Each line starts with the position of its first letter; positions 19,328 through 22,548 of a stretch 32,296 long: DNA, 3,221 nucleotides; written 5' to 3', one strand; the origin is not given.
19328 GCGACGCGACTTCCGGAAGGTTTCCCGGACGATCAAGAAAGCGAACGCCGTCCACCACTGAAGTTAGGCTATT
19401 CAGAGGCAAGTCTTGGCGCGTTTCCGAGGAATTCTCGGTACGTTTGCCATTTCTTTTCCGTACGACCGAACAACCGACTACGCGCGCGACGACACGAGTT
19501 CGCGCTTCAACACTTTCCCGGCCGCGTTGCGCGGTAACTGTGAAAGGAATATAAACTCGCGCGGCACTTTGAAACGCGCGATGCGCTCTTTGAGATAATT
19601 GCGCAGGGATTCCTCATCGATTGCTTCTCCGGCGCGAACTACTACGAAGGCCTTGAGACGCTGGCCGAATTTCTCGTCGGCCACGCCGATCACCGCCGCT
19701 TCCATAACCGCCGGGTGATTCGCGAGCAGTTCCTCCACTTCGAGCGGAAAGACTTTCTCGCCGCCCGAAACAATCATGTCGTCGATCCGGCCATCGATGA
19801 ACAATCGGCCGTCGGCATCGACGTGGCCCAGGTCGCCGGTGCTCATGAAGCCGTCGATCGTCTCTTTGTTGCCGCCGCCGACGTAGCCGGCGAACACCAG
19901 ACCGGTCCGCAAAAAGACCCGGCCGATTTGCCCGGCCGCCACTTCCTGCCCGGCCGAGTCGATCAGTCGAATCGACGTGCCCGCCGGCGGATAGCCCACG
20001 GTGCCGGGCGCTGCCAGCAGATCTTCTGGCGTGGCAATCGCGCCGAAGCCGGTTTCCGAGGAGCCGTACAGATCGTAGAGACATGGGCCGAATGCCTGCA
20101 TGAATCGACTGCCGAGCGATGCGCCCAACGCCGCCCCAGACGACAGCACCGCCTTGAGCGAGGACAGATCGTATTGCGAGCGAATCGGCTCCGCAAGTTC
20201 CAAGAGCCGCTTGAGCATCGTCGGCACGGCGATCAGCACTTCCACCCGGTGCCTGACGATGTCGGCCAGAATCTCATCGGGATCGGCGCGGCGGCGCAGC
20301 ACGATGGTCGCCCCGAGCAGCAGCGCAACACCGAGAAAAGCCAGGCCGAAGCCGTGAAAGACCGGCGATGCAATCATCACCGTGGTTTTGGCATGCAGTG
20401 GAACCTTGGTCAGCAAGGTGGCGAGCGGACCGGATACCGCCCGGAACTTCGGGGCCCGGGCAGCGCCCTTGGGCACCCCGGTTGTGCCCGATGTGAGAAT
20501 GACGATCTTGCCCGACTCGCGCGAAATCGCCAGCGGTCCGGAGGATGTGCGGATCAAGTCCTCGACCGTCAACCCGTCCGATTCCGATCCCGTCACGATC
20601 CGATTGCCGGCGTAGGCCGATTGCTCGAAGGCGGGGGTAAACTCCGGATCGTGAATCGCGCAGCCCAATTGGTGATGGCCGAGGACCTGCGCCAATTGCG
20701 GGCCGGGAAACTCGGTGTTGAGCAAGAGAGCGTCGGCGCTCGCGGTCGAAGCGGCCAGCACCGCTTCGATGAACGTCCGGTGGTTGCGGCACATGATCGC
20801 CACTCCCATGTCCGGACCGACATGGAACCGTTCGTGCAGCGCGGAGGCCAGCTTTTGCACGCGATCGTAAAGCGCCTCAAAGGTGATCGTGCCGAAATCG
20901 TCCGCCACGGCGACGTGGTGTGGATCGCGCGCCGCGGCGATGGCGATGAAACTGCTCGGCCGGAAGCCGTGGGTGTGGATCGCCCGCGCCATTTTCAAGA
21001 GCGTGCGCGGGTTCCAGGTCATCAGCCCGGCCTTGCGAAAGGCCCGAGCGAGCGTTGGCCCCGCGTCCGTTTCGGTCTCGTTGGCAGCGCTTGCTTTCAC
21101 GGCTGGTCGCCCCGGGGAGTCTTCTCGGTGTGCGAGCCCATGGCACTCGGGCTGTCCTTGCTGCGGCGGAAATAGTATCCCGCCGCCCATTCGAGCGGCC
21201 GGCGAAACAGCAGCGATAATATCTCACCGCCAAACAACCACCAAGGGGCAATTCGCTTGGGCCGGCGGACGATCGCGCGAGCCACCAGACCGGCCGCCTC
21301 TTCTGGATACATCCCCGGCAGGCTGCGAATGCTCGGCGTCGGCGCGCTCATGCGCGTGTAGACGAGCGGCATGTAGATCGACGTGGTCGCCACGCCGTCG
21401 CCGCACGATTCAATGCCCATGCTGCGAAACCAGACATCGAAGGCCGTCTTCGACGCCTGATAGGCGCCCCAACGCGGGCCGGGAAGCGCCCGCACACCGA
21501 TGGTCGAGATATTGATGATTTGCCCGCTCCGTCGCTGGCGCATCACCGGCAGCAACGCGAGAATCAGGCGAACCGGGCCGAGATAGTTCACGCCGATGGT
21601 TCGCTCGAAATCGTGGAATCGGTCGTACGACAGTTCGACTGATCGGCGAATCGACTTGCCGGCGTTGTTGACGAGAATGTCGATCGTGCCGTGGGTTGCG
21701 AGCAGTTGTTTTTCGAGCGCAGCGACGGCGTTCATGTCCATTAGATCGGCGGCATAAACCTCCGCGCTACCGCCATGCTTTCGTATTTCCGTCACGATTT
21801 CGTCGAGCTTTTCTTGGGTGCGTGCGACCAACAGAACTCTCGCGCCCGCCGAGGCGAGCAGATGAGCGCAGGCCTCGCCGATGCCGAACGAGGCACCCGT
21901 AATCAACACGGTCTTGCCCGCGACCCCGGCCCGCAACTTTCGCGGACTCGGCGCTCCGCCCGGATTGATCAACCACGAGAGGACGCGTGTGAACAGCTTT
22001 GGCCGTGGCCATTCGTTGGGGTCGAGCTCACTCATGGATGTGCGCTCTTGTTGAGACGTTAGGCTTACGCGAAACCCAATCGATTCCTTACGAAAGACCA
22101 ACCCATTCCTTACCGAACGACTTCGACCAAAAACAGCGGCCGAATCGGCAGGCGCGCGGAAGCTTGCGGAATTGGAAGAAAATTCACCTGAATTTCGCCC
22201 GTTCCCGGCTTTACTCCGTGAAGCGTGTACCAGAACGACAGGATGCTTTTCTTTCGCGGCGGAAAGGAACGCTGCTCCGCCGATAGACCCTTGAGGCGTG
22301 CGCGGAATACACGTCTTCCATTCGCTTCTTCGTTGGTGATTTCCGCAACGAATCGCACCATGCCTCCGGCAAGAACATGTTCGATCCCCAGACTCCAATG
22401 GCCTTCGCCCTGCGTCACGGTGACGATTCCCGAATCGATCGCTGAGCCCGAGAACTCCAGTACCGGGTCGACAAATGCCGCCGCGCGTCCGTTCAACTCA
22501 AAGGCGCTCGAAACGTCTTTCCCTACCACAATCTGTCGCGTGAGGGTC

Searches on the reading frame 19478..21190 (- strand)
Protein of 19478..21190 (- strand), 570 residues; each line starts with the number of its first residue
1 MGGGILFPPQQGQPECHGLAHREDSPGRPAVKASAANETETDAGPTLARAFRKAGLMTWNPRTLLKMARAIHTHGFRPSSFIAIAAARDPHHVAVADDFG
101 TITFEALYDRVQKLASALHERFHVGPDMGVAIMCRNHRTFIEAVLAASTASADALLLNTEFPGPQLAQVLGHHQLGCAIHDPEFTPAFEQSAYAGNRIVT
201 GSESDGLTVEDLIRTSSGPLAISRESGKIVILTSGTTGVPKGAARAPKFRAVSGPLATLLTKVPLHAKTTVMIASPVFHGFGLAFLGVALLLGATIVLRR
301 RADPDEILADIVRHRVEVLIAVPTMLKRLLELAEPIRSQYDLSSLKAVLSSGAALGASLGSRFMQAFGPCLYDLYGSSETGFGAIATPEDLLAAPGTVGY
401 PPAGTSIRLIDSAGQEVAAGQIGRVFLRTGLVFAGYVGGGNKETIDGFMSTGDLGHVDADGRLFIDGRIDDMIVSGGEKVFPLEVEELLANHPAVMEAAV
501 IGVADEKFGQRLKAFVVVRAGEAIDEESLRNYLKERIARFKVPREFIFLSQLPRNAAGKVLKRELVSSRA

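Call 27: search_protein_families(library=pfam, proteins=[window:19478-21190:-], max_evalue=0.00001)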
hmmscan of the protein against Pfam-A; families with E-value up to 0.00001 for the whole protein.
window:19478-21190:- (570 aa): 2 families
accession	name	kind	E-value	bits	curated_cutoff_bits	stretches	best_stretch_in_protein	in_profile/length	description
PF00501.34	AMP-binding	-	2.8e-60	204.6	29.9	1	85-436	4-383/384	AMP-binding enzyme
PF13193.12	AMP-binding_C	-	3.5e-21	76.3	24.5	1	484-559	1-76/76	AMP-binding enzyme C-terminal domain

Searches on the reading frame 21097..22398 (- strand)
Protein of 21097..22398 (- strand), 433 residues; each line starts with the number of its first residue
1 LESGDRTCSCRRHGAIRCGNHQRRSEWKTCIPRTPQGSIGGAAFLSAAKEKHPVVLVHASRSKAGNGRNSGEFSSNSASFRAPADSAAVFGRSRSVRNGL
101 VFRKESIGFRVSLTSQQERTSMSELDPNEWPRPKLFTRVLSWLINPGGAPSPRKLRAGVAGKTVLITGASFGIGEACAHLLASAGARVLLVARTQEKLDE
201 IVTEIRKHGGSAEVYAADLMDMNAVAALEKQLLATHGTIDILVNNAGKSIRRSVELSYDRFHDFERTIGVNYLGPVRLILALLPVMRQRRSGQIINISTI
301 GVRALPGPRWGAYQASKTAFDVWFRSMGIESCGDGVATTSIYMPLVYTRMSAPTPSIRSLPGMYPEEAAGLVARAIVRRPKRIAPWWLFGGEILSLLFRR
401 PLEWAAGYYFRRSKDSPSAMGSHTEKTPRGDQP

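Call 27: search_protein_families(library=pfam, proteins=[window:21097-22398:-], max_evalue=0.00001)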
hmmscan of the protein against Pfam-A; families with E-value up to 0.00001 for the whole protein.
window:21097-22398:- (433 aa): 3 families
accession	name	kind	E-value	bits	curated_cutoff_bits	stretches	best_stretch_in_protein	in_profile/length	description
PF00106.31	adh_short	-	9.4e-42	143.1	26.6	1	162-353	1-189/195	short chain dehydrogenase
PF13561.12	adh_short_C2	-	1.4e-27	97.3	27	1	168-356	1-186/236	Enoyl-(Acyl carrier protein) reductase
PF08659.16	KR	-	5.1e-08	33.5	22.6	1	163-249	2-92/180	KR domain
